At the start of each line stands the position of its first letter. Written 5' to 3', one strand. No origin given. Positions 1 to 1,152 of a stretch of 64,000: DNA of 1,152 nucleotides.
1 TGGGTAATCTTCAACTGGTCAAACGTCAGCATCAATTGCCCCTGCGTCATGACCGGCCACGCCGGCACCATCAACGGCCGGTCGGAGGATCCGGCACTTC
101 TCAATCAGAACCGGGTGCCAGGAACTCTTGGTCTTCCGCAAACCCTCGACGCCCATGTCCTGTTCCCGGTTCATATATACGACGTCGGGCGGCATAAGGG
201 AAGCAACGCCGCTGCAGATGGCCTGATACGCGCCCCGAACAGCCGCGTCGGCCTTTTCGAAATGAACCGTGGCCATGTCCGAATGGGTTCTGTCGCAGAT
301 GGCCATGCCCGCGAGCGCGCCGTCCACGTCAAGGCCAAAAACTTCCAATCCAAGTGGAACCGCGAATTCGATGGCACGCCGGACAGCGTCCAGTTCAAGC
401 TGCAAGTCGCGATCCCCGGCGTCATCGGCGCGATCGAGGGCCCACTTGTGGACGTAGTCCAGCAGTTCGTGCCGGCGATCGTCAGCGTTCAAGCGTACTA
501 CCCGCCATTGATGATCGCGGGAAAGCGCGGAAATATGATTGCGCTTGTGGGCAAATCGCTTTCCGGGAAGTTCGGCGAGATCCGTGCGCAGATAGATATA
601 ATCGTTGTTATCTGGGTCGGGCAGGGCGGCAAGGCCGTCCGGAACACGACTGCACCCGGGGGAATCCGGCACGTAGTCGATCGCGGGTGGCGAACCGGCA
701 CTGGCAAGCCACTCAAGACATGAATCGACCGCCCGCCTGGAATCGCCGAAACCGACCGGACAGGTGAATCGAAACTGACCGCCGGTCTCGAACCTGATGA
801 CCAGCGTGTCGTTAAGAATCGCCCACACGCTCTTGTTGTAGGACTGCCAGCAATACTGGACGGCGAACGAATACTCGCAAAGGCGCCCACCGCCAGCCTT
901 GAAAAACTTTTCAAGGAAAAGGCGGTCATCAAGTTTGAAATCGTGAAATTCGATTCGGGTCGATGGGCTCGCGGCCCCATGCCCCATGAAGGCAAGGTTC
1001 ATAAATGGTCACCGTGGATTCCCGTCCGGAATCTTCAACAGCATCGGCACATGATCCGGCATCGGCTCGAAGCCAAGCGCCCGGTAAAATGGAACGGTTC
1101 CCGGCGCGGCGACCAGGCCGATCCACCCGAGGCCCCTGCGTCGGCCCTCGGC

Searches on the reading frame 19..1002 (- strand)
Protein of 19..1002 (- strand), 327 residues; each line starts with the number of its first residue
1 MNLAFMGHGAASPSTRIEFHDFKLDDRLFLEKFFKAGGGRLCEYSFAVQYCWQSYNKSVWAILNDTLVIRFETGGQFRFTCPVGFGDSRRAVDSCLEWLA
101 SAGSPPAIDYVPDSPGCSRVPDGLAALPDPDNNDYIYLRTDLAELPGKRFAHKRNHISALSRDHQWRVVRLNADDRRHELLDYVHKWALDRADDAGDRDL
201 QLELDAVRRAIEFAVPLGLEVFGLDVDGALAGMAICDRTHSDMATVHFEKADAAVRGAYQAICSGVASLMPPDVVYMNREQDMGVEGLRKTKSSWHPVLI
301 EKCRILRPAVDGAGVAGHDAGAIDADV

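Call 80: search_protein_families(library=pfam, proteins=[window:19-1002:-], max_evalue=0.00001)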
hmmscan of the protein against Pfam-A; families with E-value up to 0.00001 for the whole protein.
window:19-1002:- (327 aa): 1 family
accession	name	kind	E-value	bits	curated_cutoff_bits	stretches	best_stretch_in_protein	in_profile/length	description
PF09924.15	LPG_synthase_C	-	6.7e-35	121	27.5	1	42-303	9-295/298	Phosphatidylglycerol lysyltransferase, C-terminal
